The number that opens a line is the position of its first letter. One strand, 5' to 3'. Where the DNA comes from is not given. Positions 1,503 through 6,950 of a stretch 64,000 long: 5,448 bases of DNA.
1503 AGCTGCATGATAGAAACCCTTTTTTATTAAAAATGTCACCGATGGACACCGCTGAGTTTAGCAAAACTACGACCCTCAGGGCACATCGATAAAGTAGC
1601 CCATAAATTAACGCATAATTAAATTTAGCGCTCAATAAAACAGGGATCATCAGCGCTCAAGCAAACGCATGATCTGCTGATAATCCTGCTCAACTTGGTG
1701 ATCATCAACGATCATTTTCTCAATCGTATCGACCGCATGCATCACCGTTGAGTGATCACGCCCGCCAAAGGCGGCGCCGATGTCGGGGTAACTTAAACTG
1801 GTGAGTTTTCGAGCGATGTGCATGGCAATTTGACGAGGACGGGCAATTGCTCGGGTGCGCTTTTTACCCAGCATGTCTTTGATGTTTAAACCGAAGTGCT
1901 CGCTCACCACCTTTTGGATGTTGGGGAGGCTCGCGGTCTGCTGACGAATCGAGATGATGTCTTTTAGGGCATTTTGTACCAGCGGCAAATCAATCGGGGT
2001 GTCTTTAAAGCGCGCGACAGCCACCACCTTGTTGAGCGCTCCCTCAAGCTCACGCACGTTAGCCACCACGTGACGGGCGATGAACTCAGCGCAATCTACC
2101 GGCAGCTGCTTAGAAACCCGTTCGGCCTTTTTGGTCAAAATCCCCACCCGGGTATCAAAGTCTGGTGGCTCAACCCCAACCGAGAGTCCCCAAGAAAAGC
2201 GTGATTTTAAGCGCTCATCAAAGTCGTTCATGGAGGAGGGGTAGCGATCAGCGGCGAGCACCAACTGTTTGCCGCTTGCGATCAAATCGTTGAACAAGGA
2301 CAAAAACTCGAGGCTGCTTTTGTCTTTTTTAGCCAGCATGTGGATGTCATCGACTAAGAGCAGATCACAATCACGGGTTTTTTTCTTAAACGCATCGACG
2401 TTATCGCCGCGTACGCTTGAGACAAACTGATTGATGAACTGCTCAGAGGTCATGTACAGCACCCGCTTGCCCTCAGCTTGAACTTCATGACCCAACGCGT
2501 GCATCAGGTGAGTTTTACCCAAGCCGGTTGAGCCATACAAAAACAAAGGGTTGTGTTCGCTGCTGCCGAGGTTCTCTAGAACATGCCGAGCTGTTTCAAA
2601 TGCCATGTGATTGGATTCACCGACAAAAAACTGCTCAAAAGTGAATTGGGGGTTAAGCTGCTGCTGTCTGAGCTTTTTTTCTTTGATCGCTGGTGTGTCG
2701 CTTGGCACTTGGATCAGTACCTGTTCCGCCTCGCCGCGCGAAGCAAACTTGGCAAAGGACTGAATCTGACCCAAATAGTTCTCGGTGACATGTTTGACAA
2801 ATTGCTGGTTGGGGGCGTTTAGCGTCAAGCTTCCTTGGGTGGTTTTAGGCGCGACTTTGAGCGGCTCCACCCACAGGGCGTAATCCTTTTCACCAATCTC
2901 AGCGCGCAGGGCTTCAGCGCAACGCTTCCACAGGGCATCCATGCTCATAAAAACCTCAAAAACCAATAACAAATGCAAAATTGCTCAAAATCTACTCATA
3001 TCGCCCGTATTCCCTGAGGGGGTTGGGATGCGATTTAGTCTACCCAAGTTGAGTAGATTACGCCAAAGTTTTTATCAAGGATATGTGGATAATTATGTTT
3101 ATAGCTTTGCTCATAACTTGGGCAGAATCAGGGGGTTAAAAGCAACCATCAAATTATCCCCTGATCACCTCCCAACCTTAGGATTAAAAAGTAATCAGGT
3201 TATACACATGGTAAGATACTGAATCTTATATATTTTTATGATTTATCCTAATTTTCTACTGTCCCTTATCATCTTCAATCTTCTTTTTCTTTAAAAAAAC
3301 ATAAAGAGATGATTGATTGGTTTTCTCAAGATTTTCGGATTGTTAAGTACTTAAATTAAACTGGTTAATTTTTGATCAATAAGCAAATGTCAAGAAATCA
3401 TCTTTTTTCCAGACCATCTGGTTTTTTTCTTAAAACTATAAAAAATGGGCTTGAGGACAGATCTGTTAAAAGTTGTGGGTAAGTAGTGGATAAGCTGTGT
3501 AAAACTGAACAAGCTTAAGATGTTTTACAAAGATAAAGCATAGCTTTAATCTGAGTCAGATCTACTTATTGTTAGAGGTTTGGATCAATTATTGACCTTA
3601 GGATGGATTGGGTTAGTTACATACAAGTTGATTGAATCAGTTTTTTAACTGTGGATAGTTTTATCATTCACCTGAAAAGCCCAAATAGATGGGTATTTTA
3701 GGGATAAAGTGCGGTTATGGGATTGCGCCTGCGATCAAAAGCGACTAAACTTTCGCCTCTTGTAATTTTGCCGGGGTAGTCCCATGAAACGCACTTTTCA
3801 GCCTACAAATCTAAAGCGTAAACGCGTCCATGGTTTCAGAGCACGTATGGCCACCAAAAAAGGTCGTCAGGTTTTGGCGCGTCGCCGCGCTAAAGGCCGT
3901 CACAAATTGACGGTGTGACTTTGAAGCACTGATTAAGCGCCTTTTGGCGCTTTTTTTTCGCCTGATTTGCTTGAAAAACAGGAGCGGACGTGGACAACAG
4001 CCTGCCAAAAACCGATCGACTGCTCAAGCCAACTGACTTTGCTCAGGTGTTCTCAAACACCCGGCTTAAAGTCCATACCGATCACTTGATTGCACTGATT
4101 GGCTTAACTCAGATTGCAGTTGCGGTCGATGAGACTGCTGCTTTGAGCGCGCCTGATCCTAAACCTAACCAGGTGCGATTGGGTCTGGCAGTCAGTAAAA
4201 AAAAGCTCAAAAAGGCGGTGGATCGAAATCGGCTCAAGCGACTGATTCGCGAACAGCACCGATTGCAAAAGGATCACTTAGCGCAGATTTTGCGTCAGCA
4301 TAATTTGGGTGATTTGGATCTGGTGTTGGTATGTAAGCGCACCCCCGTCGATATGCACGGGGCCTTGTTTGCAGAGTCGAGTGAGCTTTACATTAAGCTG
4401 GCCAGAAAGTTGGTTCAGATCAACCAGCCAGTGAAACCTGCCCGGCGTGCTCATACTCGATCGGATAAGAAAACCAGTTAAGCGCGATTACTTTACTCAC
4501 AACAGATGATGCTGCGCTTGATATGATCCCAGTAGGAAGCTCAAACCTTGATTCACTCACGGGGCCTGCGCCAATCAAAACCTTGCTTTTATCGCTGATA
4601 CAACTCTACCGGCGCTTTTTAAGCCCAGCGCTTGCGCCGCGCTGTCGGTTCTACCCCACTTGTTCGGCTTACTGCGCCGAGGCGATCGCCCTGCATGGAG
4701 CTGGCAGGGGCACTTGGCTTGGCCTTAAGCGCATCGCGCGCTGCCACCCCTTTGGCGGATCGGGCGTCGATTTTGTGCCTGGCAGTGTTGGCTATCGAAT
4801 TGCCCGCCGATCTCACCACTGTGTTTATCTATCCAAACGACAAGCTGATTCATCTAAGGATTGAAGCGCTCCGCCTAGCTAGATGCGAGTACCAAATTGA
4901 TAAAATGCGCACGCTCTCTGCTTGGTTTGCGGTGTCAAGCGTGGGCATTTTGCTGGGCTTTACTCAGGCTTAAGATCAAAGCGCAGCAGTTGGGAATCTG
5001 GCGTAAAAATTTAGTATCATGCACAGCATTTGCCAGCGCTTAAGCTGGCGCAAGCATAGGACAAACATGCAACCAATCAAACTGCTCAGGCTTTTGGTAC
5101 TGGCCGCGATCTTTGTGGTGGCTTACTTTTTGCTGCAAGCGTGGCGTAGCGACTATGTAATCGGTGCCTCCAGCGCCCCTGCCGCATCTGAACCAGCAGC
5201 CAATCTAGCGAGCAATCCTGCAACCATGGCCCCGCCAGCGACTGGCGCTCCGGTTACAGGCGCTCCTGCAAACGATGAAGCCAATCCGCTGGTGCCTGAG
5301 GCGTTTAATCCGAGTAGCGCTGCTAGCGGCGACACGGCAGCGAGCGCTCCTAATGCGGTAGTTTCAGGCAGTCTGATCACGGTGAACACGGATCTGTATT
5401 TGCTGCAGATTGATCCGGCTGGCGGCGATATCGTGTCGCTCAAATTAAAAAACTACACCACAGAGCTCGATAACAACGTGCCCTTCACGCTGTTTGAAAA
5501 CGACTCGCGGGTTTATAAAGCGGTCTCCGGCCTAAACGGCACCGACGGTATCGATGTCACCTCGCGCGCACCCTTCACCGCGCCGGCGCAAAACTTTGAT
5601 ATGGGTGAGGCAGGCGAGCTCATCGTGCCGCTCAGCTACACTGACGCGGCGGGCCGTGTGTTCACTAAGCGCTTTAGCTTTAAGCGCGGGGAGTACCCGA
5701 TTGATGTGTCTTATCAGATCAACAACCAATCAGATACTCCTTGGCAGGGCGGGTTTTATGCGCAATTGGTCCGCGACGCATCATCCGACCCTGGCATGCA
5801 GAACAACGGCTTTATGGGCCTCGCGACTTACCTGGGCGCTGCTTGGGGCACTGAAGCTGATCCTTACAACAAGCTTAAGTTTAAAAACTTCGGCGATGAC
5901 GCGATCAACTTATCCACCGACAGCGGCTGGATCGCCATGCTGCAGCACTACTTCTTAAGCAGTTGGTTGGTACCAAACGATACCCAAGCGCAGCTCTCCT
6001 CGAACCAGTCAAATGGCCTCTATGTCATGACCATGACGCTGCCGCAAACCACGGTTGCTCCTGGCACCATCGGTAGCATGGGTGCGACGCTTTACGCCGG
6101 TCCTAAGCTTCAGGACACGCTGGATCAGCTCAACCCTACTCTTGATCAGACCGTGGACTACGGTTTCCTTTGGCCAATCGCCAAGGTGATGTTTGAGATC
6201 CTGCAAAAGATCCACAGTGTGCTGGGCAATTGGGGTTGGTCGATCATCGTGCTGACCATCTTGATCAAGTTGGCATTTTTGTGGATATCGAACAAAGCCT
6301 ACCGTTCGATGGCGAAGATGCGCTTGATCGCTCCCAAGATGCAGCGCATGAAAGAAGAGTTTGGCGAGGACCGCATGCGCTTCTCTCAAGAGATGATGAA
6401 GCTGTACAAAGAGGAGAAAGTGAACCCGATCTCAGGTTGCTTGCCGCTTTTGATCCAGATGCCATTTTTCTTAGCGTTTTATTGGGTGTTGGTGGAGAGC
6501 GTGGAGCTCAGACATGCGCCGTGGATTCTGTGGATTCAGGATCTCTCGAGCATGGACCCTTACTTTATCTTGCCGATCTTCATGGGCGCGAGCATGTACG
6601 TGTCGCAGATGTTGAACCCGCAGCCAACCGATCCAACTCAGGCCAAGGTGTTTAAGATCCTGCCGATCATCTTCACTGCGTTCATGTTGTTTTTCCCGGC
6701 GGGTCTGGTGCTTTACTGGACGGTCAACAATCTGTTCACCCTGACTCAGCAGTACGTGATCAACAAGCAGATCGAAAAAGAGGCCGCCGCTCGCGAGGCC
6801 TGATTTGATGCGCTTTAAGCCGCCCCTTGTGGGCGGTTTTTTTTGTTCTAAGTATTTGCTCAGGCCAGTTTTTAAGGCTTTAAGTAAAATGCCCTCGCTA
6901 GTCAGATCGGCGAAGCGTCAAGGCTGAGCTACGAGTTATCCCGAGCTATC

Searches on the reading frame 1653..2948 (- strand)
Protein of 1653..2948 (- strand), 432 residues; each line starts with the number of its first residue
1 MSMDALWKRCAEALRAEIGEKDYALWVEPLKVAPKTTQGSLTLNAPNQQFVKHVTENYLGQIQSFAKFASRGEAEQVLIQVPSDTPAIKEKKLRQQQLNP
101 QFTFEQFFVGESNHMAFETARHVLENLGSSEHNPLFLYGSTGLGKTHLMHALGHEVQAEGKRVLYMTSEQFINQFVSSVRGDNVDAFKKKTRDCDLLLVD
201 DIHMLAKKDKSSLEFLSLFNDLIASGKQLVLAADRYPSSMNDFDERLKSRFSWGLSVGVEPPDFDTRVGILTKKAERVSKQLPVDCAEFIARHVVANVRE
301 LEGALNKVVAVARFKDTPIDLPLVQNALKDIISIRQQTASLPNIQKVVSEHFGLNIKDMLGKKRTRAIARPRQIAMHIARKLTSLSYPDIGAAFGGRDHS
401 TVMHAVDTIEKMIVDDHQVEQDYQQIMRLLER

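Call 113: list_cluster_members(proteins=[window:1653-2948:-, window:359-1510:-, window:3990-4478:+, window:20325-22643:+])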
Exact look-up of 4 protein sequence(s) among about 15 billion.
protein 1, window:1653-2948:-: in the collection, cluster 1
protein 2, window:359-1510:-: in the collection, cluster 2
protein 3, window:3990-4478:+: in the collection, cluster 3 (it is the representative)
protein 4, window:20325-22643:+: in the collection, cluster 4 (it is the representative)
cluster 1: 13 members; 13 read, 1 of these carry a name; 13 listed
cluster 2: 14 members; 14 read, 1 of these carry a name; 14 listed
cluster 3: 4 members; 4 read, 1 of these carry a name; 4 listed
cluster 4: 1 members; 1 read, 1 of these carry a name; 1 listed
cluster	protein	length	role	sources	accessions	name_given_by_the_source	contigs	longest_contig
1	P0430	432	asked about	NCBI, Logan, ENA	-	-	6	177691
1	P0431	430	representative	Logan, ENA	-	-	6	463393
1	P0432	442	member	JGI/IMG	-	chromosomal replication initiator protein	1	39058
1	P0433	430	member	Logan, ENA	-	-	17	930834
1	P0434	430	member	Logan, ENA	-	-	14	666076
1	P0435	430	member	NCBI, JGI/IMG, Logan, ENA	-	-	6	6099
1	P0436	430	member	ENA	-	-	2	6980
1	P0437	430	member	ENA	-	-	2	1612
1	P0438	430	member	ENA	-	-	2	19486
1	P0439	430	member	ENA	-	-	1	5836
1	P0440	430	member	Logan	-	-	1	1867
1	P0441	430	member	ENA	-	-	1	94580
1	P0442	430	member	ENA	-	-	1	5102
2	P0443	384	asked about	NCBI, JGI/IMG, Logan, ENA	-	DNA polymerase-3 subunit beta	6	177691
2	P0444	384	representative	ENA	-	-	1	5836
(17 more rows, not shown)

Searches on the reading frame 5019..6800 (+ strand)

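Call 24: search_protein_families(library=pfam, proteins=[window:5019-6800:+], max_evalue=1)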
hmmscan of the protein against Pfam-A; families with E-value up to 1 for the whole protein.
window:5019-6800:+ (594 aa): 4 families
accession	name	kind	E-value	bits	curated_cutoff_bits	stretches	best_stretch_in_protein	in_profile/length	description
PF14849.12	YidC_periplas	-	1.1e-73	249.1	24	1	120-393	2-282/283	YidC periplasmic domain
PF02096.25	60KD_IMP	-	9.5e-59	198.5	35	1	405-583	1-163/163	60Kd inner membrane protein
PF14093.11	DUF4271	-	0.018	15.3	29.7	1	515-579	53-118/206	Domain of unknown function (DUF4271)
PF15123.11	DUF4562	-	0.26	11.8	27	0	371-414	25-68/115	Domain of unknown function (DUF4562)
